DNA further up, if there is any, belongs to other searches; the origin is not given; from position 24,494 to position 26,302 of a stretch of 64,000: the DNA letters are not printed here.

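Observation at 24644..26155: Secreted MACPF-like (perforin/complement-type) pore-forming protein candidate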

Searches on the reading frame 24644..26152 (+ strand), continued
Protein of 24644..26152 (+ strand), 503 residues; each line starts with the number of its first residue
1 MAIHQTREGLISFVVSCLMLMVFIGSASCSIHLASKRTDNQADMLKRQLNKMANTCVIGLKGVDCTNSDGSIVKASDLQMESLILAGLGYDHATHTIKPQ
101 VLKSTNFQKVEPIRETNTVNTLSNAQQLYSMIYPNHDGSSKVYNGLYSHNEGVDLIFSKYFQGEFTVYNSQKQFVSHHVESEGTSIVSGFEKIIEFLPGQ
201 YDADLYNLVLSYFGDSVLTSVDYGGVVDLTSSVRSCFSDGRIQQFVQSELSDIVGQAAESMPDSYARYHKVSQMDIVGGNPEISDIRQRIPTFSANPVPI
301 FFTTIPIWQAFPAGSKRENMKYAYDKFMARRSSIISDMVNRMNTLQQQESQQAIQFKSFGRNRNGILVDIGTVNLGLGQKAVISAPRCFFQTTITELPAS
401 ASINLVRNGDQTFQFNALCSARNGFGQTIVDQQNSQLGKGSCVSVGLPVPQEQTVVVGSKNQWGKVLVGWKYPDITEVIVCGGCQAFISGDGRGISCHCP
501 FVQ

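Call 38: fold_search(model_id=the predicted structure, library=pdb)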
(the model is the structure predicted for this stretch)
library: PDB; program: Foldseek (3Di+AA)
matches with E <= 10: 995; with E <= 0.001: 94
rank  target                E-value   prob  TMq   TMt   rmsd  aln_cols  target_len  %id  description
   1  5oup                  5.5e-12  1.00  0.34  0.58   5.1       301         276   14  Structure of TgPLP1 MACPF domain (released 2018-04-11)
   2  5own_B                1.5e-11  1.00  0.35  0.58   7.0       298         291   14  Structure of TgPLP1 MACPF domain (released 2018-04-11)
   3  6fbm_A                1.8e-11  1.00  0.40  0.39  11.2       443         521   11  Crystal structure of GNIP1Aa from Chromobacterium piscinae (released 2019-01-30)
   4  3nsj                  1.9e-11  1.00  0.40  0.38  11.2       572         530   10  The X-ray crystal structure of lymphocyte perforin (released 2010-11-03)
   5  3t5o_A                2.1e-11  1.00  0.39  0.23  32.2       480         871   14  Crystal Structure of human Complement Component C6 (released 2012-02-01)
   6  5own_A                2.8e-11  1.00  0.35  0.57   6.8       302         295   14  Structure of TgPLP1 MACPF domain (released 2018-04-11)
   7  8b6v_A                3.0e-11  1.00  0.42  0.45  12.1       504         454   12  Mp2Ba1 pre-pore (released 2023-05-31)
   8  2qp2                  4.4e-11  1.00  0.36  0.36  13.1       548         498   11  Structure of a MACPF/perforin-like protein (released 2007-09-04)
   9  6u2l_A                8.2e-11  1.00  0.33  0.28  24.3       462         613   11  EM structure of MPEG-1 (L425K, beta conformation) soluble pre-pore complex (released 2019-09-25)
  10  4e0s_B                9.1e-11  1.00  0.38  0.23  25.1       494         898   14  Crystal Structure of C5b-6 (released 2012-04-18)
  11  8b6u                  1.3e-10  1.00  0.41  0.42  12.9       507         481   10  Mpf2Ba1 monomer (released 2023-05-31)
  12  6u2j_A                8.1e-10  1.00  0.36  0.32  22.7       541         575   11  EM structure of MPEG-1 (L425K, alpha conformation) soluble pre-pore complex (released 2019-09-25)
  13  3ojy_B                1.1e-09  1.00  0.35  0.35   6.3       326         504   12  Crystal Structure of Human Complement Component C8 (released 2011-04-13)
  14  2rd7_A                2.5e-09  1.00  0.33  0.47   6.9       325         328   14  Human Complement Membrane Attack Proteins Share a Common Fold with Bacterial Cytolysins (released 2008-05-27)
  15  3ojy_A                5.2e-09  1.00  0.29  0.31   8.2       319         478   15  Crystal Structure of Human Complement Component C8 (released 2011-04-13)
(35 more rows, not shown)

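Call 39: list_cluster_members(proteins=[P0019, P0020, P0021, P0022, P0024, P0025, P0026, P0027, P0029, P0034])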
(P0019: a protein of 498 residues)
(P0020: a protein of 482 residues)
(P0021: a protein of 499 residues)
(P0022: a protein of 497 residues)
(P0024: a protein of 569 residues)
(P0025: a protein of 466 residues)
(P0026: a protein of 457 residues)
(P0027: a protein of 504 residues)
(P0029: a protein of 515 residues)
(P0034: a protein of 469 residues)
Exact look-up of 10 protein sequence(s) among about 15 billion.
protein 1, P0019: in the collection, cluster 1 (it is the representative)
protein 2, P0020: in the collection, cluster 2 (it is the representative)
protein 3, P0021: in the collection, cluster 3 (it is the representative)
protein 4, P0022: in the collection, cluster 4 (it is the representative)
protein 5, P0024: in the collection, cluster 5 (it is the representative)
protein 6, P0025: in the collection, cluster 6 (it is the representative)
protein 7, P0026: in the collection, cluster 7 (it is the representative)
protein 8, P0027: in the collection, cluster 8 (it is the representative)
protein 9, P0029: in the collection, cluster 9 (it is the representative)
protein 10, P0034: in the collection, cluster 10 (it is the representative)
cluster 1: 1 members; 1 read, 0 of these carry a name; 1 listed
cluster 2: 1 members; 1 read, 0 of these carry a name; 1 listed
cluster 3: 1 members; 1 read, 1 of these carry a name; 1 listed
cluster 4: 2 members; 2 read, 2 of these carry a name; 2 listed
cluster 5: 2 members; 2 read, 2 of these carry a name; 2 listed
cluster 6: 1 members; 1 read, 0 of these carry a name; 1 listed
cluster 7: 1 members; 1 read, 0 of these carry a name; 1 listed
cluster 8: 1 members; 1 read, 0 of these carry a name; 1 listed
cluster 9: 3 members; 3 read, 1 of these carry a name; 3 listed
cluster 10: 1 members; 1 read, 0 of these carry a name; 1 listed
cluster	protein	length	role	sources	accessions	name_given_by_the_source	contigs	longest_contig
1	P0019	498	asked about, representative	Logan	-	-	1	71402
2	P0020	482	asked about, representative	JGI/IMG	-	-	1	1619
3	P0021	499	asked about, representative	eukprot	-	gene6910-11073_t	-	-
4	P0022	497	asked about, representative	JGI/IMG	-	hypothetical protein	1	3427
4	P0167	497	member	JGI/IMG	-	hypothetical protein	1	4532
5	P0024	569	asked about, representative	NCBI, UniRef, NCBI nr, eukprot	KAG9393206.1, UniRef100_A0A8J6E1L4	MAC/Perforin domain [Carpediemonas membranifera] | MAC/Perforin domain n=1 Tax=Carpediemonas membranifera TaxID=201153 RepID=A0A8J6E1L4_9EUKA | KAG9393206.1 MAC/Perforin domain [Carpediemonas membranifera]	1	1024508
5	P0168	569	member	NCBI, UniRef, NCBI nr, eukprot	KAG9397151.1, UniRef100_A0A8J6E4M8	MAC/Perforin domain [Carpediemonas membranifera] | MAC/Perforin domain n=1 Tax=Carpediemonas membranifera TaxID=201153 RepID=A0A8J6E4M8_9EUKA | KAG9397151.1 MAC/Perforin domain [Carpediemonas membranifera]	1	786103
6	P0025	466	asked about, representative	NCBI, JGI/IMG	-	-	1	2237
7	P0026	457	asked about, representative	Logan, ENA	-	-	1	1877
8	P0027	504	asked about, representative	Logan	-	-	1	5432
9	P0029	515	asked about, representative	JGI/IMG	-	-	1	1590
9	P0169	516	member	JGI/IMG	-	hypothetical protein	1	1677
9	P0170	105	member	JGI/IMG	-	-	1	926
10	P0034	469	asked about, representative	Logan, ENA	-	-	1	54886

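Call 45: find_encoding_contigs(protein=P0005, flank=8000, max_places=2)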
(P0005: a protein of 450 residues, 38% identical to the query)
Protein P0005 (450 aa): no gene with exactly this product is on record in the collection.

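Call 60: fold_search(model_id=the predicted structure, library=viral)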
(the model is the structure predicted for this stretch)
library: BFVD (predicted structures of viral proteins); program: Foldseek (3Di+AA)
matches with E <= 10: 1003; with E <= 0.001: 6
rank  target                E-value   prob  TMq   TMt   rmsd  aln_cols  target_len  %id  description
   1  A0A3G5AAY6            9.7e-18  1.00  0.48  0.23  16.6       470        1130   15  MAC/perforin domain protein [Hyperionvirus sp.]
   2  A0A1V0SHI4            1.1e-12  1.00  0.33  0.38  17.0       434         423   11  MAC/perforin domain protein [Hokovirus HKV1]
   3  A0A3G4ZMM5            2.5e-11  1.00  0.38  0.43   5.4       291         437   15  MACPF domain-containing protein [Terrestrivirus sp.]
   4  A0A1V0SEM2            4.6e-11  1.00  0.38  0.58   6.0       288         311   14  MAC/perforin domain protein [Hokovirus HKV1]
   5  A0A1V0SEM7            6.0e-10  1.00  0.37  0.30  18.2       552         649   10  Membrane-attack complex/perforin MACPF family protein [Hokovirus HKV1]
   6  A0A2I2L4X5            1.3e-09  1.00  0.33  0.24  18.5       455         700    9  MAC/Perforin domain-containing protein [Orpheovirus IHUMI-LCC2]
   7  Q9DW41                4.5e-03  0.05  0.06  0.07  26.6       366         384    6  Pr152 [Rat cytomegalovirus (strain Maastricht)]
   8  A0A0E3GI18            1.3e-02  0.57  0.12  0.25  17.5       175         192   10  Uncharacterized protein [Helicoverpa armigera nucleopolyhedrovirus]
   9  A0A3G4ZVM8            1.7e-02  0.72  0.11  0.16  19.0       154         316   12  Alginate lyase 2 domain-containing protein [Edafosvirus sp.]
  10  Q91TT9                2.1e-02  0.51  0.08  0.11  17.6       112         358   10  T22 [Tupaiid herpesvirus 1 (strain 1)]
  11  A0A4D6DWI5            2.4e-02  0.23  0.09  0.17  20.7       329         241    7  Uncharacterized protein [Edwardsiella phage pEt-SU]
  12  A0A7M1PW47            3.0e-02  0.33  0.10  0.09  26.8       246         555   10  (no name in the UniProt tables at hand)
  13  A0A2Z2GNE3            3.2e-02  0.15  0.08  0.13  18.7       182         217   10  Major tail protein [Lactococcus phage PLgW-1]
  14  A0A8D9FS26            4.4e-02  0.80  0.15  0.46   6.5       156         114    8  Uncharacterized protein [uncultured marine phage]
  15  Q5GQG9                4.7e-02  0.18  0.10  0.16  20.5       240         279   10  Putative S-layer protein [Synechococcus phage S-PM2]
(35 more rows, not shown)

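Call 62: list_cluster_members(proteins=[P0016, P0017, P0023, P0028, P0032, P0037, P0044, P0062, P0068, P0071])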
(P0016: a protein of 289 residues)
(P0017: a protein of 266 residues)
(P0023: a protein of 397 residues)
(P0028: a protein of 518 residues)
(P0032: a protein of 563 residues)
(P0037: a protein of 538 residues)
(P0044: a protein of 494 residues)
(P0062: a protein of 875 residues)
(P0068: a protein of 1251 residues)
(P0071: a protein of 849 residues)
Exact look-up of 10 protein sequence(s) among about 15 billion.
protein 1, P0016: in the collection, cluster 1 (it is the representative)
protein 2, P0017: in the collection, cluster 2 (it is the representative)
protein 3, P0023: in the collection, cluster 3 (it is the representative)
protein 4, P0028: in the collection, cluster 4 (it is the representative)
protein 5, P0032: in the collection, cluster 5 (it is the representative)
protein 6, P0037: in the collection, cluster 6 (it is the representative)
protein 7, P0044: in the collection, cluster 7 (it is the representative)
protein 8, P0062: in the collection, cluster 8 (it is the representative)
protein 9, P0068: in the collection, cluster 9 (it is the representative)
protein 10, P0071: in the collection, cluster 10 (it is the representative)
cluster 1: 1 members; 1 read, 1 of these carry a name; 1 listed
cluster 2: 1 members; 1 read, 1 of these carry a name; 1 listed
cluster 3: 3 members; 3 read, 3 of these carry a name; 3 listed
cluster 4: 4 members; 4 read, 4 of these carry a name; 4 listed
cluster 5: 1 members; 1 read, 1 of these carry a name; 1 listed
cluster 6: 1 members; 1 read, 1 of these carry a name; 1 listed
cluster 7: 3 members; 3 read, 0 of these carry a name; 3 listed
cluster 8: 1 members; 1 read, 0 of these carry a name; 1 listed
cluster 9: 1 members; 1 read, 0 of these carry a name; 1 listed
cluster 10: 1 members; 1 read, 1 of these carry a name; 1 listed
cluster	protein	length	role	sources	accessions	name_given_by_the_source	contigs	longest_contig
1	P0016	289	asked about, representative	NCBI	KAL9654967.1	hypothetical protein ABK040_008756 [Willaertia magna]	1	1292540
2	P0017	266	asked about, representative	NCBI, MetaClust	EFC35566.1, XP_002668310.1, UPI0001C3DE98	predicted protein, partial [Naegleria gruberi] | status=active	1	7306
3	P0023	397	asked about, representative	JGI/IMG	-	hypothetical protein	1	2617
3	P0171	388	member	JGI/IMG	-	hypothetical protein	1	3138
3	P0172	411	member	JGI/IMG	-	hypothetical protein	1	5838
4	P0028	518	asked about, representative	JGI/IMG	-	hypothetical protein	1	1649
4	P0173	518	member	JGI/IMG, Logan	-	hypothetical protein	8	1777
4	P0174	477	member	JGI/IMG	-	hypothetical protein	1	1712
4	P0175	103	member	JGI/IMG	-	hypothetical protein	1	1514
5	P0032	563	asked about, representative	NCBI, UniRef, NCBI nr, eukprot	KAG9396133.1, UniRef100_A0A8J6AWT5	MAC/perforin domain protein [Carpediemonas membranifera] | MAC/perforin domain protein n=1 Tax=Carpediemonas membranifera TaxID=201153 ... | KAG9396133.1 MAC/perforin domain protein [Carpediemonas membranifera]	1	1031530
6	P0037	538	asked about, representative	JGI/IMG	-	hypothetical protein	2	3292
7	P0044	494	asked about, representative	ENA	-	-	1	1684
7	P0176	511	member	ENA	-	-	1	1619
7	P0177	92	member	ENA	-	-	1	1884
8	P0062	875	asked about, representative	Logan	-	-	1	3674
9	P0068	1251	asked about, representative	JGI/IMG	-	-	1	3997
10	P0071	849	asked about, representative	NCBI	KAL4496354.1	hypothetical protein ABPG73_007804 [Tetrahymena malaccensis]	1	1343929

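Call 67: find_related_loci(query=A1, collection=viral_contigs, flank=3000)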
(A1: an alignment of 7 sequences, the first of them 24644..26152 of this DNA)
Query A1 (503 aa) in viral_contigs; peptide patterns used: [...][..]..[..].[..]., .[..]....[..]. (x = any residue, [..] = any of these).
60 stretches matched a pattern, but none encodes a relative of the query by tblastn (E <= 1e-3).

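Call 68: search_solved_structures(query=A1, max_evalue=1, show_alignments=1)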
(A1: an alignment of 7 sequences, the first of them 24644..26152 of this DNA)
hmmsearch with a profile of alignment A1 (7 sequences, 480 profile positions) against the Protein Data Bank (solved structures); distinct sequences matched with E-value up to 1: 5.
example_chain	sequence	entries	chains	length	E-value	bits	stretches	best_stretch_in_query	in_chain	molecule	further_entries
3t5o_A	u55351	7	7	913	0.22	13.4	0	166-219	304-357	Complement component C6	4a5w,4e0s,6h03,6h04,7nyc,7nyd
2qqh_A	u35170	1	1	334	0.23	13.4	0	280-318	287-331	Complement component C8 alpha chain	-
8b0f_B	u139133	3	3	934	0.24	13.4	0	166-219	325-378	Complement component C6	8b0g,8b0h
2rd7_A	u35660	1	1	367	0.51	12.3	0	166-218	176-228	Complement component C8 alpha chain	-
3ojy_A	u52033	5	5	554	0.96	11.3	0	280-318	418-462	Complement component C8 alpha chain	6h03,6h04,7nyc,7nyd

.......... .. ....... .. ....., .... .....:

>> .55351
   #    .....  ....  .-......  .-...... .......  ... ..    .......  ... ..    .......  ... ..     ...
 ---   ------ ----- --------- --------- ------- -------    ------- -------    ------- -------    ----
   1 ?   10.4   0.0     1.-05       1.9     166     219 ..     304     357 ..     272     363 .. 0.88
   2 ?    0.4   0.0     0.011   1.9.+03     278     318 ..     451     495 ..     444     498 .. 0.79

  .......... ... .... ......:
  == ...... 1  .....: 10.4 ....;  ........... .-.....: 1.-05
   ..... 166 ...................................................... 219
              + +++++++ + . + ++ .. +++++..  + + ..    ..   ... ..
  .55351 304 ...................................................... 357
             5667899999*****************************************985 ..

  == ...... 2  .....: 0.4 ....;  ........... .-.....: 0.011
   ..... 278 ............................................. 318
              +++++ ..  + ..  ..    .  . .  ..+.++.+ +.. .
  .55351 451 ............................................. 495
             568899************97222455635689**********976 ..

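Call 69: find_related_loci(query=A1, collection=metagenome_contigs, flank=5000)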
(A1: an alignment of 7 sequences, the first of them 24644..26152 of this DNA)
Query A1 (503 aa) in metagenome_contigs; peptide patterns used: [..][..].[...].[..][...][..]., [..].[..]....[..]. (x = any residue, [..] = any of these).
198 stretches matched a pattern, but none encodes a relative of the query by tblastn (E <= 1e-3).
